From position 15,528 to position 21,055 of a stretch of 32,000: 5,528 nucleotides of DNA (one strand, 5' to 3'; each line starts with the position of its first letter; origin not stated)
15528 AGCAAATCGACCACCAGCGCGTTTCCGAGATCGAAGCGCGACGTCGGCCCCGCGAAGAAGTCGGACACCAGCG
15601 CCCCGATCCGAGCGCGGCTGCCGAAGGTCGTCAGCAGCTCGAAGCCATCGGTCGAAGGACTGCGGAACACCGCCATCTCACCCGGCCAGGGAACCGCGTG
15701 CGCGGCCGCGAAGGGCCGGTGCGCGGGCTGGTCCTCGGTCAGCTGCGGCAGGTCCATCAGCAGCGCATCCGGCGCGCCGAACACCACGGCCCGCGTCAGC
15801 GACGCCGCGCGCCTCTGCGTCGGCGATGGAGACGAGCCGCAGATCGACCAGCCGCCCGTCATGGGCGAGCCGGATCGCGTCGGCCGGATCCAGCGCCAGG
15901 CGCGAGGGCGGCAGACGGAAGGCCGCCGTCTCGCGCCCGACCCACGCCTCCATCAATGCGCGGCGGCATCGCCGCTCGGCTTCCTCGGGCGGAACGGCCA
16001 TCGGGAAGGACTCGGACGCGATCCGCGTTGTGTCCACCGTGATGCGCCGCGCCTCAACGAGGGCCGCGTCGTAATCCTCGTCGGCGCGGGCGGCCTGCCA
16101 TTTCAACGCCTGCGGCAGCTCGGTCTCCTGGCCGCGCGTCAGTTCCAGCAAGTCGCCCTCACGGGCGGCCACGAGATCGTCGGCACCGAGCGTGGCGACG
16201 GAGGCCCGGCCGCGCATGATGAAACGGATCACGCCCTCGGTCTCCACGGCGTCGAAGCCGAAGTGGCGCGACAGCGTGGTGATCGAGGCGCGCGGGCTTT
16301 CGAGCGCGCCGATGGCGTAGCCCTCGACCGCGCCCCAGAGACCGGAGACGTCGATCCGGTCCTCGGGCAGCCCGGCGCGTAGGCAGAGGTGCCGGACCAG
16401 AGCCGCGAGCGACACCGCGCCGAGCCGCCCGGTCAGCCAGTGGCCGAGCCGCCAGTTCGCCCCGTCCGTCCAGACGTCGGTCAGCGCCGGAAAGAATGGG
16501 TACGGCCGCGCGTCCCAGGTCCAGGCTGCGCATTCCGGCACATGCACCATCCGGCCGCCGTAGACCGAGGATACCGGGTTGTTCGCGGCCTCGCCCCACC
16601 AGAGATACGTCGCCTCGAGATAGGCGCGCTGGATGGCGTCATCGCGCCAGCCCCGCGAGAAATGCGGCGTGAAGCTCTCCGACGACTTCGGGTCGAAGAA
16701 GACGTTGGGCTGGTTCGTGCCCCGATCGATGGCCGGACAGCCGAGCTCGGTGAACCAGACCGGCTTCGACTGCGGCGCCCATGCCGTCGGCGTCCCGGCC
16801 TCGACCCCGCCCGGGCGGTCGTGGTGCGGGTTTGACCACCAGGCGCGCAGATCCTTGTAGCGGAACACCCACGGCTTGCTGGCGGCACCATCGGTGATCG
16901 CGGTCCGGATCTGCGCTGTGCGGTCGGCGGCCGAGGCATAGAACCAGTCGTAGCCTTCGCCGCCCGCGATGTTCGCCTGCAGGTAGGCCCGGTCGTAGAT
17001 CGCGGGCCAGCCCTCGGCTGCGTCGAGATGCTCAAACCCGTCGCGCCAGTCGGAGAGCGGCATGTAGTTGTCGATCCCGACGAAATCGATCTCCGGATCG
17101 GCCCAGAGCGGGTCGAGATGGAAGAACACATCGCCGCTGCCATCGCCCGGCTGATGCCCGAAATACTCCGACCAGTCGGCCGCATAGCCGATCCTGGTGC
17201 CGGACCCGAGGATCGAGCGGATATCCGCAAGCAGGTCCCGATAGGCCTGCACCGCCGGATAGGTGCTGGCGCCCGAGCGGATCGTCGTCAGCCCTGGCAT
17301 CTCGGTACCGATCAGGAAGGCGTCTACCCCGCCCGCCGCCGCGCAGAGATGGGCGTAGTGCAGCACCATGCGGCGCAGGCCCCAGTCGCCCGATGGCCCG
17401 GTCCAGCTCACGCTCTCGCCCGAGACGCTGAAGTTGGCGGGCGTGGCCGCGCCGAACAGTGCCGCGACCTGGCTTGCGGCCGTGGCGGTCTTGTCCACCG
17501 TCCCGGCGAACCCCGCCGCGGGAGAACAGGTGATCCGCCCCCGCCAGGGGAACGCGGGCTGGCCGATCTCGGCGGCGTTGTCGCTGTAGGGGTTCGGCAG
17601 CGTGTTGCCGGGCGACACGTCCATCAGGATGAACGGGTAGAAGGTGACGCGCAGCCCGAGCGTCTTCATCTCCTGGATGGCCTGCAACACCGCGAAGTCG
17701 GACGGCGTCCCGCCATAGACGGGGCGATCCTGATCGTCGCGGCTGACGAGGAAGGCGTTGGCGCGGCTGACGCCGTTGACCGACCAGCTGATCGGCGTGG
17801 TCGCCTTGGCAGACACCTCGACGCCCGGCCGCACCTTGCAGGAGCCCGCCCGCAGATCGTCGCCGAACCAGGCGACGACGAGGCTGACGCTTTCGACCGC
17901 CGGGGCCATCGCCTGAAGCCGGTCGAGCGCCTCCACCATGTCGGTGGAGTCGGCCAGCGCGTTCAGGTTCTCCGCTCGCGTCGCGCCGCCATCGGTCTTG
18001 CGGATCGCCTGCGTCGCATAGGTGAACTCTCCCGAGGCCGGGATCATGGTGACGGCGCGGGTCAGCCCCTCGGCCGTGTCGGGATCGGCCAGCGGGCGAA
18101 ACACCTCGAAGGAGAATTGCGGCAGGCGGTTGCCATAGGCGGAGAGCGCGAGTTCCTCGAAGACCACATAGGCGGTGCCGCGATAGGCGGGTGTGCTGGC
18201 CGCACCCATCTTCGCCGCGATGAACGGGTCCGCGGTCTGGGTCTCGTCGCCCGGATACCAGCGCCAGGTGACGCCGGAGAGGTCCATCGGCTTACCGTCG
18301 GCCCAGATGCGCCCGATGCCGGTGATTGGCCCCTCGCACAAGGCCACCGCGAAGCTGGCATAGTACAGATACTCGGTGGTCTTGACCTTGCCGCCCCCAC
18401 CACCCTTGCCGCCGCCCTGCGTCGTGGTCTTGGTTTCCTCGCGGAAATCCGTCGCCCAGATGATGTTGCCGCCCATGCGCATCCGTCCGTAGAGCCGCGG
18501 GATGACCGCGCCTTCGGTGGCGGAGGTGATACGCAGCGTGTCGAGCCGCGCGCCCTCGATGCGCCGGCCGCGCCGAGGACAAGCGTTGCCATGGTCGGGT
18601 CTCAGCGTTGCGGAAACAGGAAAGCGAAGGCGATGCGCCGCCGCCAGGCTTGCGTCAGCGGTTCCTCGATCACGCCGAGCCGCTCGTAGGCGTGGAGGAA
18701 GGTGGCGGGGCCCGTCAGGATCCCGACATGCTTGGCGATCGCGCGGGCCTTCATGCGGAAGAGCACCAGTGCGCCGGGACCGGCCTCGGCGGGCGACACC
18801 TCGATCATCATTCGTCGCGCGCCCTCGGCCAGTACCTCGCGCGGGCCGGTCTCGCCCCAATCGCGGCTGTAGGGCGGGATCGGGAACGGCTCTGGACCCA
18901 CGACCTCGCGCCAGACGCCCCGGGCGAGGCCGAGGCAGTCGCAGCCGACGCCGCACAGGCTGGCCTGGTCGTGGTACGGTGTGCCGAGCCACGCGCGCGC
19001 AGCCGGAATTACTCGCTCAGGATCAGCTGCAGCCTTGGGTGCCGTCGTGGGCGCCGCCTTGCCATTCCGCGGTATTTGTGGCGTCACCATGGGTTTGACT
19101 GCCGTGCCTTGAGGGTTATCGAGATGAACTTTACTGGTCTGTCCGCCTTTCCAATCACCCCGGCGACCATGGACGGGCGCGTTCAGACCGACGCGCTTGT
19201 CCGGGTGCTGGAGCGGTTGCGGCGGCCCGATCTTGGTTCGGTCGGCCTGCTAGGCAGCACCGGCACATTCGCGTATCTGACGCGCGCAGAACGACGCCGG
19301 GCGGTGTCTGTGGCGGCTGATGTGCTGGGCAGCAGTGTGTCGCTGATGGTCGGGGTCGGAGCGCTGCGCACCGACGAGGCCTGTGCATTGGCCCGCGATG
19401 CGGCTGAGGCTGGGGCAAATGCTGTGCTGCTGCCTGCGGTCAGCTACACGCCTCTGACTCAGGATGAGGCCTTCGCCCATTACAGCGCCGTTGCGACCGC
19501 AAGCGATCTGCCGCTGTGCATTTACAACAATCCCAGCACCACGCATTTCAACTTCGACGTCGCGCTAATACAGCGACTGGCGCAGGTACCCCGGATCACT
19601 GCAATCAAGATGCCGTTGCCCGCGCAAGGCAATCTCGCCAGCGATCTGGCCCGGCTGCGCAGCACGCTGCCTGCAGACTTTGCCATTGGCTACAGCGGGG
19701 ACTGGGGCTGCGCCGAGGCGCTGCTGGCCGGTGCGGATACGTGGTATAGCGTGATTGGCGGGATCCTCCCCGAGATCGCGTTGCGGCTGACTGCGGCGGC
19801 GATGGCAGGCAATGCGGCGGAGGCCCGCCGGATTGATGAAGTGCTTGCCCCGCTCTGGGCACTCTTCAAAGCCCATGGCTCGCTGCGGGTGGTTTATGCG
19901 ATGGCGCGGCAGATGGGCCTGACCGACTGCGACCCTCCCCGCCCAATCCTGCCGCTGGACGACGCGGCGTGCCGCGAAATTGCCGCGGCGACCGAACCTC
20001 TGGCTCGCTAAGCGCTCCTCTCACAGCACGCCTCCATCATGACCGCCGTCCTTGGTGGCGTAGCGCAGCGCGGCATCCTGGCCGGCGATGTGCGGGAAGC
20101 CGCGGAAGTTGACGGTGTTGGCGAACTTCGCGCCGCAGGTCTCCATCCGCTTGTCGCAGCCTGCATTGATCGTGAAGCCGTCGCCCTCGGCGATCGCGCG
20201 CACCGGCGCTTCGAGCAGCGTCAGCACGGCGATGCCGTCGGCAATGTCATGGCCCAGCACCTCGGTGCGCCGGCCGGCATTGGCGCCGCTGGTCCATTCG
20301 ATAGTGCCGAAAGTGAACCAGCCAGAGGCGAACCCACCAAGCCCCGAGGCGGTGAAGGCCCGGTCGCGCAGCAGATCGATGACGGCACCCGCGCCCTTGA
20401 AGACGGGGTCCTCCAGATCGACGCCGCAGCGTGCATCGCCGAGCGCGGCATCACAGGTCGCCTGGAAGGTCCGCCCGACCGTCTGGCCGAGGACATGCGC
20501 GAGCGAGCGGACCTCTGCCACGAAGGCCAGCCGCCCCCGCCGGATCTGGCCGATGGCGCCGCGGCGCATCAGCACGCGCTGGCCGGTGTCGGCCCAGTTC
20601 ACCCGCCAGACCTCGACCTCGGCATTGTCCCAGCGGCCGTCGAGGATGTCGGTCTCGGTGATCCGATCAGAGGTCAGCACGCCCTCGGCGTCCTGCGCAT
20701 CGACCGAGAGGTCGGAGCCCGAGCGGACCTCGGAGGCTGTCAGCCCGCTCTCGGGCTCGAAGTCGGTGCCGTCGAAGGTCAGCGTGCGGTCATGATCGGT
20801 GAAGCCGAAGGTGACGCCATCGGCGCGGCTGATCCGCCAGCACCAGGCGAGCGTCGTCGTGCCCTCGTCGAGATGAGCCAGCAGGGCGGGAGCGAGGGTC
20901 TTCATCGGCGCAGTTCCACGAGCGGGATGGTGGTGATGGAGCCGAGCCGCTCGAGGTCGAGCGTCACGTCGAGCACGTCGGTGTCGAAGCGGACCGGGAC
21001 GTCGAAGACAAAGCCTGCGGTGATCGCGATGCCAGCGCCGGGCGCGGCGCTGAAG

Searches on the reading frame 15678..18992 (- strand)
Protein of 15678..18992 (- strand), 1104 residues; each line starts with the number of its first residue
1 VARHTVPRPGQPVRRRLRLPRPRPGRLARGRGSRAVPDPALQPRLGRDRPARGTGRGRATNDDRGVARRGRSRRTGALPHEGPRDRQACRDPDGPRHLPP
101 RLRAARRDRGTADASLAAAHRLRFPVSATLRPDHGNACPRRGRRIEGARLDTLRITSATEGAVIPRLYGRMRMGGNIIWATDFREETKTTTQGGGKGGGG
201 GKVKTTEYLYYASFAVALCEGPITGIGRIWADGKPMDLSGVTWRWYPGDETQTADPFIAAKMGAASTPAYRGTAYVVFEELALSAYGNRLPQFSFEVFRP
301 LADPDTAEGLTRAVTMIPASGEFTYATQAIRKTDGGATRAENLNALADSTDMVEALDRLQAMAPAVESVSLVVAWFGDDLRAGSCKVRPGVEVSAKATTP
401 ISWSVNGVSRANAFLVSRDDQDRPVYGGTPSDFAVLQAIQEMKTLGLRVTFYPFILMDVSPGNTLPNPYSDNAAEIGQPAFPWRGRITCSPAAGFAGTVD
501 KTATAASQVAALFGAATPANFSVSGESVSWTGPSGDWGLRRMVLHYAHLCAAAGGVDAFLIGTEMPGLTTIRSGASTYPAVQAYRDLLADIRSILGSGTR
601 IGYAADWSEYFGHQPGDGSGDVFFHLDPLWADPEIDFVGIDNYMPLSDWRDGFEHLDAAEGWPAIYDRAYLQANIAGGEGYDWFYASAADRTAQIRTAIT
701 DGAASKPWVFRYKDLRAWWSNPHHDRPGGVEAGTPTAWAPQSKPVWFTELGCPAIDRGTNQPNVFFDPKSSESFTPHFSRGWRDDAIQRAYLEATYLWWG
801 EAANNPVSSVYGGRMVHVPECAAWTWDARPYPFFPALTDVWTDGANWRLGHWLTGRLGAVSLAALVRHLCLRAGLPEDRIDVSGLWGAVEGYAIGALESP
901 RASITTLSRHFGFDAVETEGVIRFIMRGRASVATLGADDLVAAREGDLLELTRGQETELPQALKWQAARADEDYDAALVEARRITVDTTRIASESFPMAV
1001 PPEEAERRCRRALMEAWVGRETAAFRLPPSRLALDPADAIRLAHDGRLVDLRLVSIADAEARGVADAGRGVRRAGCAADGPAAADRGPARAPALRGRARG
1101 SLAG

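Call 46: search_protein_families(library=phrogs, proteins=[window:15678-18992:-], max_evalue=0.0001)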
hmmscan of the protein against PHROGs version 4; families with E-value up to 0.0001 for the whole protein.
window:15678-18992:- (1104 aa): 5 families
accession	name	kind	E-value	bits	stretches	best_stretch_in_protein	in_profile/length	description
phrog_4271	-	tail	0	1353.4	1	143-1086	43-979/1309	tail protein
phrog_19101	-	unknown function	8.3e-148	494.4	1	312-857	9-517/595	-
phrog_1101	-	tail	2.5e-32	112.8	1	148-303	29-206/1405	tail protein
phrog_31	-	tail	1.6e-05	23.8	1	192-259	260-343/1565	central tail fiber J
phrog_6284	-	tail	2.3e-05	23.4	0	245-303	74-131/1280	tail protein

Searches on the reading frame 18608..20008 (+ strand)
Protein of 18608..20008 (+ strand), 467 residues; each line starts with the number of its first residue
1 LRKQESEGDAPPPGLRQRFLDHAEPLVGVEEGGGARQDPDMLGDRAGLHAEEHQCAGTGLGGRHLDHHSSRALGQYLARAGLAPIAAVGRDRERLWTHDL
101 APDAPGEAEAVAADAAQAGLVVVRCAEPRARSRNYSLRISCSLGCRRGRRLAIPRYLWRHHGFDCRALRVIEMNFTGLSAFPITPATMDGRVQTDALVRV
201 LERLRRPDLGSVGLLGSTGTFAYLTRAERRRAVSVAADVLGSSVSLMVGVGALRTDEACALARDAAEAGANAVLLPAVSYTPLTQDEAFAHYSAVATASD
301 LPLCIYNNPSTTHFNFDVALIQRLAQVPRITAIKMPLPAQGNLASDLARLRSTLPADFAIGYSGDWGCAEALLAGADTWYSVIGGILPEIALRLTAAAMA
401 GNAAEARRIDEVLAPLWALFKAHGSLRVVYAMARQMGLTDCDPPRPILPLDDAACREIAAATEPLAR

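Call 62: search_protein_families(library=pfam, proteins=[window:18608-20008:+], max_evalue=0.001)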
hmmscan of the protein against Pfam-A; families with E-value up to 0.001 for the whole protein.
window:18608-20008:+ (467 aa): 1 family
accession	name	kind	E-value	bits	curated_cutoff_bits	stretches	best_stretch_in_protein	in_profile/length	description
PF00701.28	DHDPS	-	7.6e-40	136.9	22.1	1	174-460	1-284/289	Dihydrodipicolinate synthetase family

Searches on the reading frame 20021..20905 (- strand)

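Call 46: search_protein_families(library=phrogs, proteins=[window:20021-20905:-], max_evalue=0.0001)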
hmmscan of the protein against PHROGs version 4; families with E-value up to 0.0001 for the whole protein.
window:20021-20905:- (294 aa): 3 families
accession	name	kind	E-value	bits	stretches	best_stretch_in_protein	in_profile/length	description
phrog_778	-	tail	4.1e-74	250.5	1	12-286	8-276/287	tail assembly protein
phrog_15205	-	tail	3.6e-11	43.3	1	31-277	224-459/467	tail assembly protein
phrog_6040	-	unknown function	1.6e-08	34.1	1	78-286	703-920/923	-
